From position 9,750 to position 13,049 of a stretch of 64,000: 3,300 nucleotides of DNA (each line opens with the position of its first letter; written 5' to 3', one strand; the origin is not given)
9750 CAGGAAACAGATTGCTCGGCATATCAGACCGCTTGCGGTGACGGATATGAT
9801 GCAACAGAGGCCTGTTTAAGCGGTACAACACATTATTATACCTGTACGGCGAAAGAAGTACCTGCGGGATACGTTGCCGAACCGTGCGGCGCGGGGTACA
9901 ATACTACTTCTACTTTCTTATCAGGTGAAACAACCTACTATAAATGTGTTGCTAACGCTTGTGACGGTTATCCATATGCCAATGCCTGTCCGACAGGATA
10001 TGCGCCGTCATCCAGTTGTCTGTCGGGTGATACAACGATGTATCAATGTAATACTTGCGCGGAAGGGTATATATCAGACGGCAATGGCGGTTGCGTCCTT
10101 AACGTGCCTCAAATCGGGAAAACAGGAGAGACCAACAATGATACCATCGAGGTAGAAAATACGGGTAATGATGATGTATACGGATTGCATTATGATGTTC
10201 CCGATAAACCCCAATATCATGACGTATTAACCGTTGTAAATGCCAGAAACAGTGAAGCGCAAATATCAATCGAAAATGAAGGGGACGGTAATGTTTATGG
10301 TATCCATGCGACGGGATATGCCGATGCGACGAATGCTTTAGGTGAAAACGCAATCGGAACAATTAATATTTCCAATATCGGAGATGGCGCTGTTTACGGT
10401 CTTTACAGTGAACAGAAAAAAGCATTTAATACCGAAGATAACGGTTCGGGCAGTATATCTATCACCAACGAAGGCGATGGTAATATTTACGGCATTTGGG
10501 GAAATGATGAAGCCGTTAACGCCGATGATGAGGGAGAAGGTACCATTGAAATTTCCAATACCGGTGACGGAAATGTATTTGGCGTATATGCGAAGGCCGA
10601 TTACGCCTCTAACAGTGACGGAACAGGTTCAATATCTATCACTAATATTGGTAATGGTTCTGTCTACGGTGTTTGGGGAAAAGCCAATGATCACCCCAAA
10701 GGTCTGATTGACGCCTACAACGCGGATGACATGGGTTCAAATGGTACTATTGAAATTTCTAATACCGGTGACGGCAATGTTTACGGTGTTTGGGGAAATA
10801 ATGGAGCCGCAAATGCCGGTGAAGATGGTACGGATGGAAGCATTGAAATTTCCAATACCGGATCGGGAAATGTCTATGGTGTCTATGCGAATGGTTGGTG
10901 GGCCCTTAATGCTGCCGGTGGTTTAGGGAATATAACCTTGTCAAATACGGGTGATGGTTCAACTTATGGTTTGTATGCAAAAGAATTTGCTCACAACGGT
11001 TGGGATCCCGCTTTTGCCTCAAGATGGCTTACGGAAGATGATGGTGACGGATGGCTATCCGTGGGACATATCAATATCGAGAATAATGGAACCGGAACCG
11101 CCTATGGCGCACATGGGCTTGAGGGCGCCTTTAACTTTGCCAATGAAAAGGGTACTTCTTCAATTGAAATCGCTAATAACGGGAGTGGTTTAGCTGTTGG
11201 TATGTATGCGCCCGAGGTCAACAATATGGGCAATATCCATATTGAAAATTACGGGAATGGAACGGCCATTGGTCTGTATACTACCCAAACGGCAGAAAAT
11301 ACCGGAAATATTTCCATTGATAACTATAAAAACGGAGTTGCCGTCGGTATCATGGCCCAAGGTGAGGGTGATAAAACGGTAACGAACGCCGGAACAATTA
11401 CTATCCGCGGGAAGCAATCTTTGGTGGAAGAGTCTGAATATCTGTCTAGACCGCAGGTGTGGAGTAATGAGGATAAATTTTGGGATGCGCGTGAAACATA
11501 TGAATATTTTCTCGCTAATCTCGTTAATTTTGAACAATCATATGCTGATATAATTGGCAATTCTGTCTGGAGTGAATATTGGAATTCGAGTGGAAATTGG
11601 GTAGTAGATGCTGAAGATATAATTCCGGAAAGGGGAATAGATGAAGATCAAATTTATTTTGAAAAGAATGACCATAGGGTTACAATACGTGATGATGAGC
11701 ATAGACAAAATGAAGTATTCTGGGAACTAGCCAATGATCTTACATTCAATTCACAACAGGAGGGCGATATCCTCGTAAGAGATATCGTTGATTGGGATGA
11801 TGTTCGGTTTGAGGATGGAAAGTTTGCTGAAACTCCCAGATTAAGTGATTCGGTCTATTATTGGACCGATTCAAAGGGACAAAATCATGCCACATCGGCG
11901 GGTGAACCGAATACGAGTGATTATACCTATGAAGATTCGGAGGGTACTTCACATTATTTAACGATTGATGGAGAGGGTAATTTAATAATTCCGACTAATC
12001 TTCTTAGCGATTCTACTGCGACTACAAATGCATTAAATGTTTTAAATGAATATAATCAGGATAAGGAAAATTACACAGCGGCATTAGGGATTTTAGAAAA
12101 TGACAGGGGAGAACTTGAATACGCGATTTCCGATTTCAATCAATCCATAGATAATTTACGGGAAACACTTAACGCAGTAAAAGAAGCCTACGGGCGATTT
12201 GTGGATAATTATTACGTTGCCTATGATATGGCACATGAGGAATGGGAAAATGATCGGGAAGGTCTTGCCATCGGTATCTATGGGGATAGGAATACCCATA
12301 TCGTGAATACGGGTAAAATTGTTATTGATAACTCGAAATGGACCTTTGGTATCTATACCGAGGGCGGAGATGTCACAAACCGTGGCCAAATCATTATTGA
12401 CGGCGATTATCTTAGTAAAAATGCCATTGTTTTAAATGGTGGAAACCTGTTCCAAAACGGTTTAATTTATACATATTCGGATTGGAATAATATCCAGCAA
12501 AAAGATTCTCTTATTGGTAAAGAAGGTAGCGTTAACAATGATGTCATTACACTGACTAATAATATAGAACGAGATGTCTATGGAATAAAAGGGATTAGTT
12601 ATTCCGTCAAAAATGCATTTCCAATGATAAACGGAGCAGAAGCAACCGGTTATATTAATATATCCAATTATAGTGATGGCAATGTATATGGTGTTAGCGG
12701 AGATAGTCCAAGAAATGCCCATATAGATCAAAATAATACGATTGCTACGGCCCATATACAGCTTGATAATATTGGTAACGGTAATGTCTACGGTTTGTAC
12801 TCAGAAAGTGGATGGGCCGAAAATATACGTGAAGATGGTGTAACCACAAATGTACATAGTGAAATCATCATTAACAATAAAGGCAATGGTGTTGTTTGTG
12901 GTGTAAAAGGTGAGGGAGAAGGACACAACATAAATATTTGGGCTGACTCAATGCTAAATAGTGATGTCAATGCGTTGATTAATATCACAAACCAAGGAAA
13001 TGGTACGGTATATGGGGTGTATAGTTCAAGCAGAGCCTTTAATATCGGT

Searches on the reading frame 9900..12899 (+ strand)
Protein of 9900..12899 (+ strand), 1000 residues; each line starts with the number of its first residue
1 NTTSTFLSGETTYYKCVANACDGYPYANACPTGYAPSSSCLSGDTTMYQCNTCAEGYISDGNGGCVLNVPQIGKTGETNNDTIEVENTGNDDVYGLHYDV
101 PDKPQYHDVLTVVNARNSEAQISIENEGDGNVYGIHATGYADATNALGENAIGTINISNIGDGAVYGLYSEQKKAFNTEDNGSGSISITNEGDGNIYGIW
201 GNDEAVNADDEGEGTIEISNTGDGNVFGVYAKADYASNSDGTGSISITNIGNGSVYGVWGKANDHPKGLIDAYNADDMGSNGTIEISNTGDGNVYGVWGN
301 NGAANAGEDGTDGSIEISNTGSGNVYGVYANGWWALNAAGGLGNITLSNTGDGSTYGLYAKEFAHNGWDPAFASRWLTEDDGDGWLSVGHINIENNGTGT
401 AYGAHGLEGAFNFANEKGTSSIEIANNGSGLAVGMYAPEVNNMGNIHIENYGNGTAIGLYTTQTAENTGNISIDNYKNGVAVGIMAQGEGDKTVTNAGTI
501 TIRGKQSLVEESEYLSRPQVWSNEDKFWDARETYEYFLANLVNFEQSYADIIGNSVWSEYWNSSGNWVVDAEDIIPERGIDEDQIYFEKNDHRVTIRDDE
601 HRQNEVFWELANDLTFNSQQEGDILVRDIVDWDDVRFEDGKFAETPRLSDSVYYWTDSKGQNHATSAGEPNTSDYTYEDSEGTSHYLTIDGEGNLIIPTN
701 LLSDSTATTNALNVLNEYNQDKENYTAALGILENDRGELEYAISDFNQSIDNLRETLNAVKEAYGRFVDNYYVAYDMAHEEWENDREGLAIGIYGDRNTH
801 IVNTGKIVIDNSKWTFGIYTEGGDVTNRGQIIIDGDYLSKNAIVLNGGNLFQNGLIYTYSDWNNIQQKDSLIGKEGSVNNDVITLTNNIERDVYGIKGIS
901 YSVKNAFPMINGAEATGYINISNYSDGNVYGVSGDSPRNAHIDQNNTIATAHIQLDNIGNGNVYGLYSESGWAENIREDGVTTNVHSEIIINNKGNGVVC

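Call 12: search_protein_families(library=pfam, proteins=[window:9900-12899:+], max_evalue=1)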
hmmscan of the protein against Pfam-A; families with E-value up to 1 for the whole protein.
window:9900-12899:+ (1000 aa): 1 family
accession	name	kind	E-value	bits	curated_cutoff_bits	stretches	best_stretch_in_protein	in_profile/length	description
PF13511.11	DUF4124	-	0.54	11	22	1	650-672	12-34/56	Domain of unknown function (DUF4124)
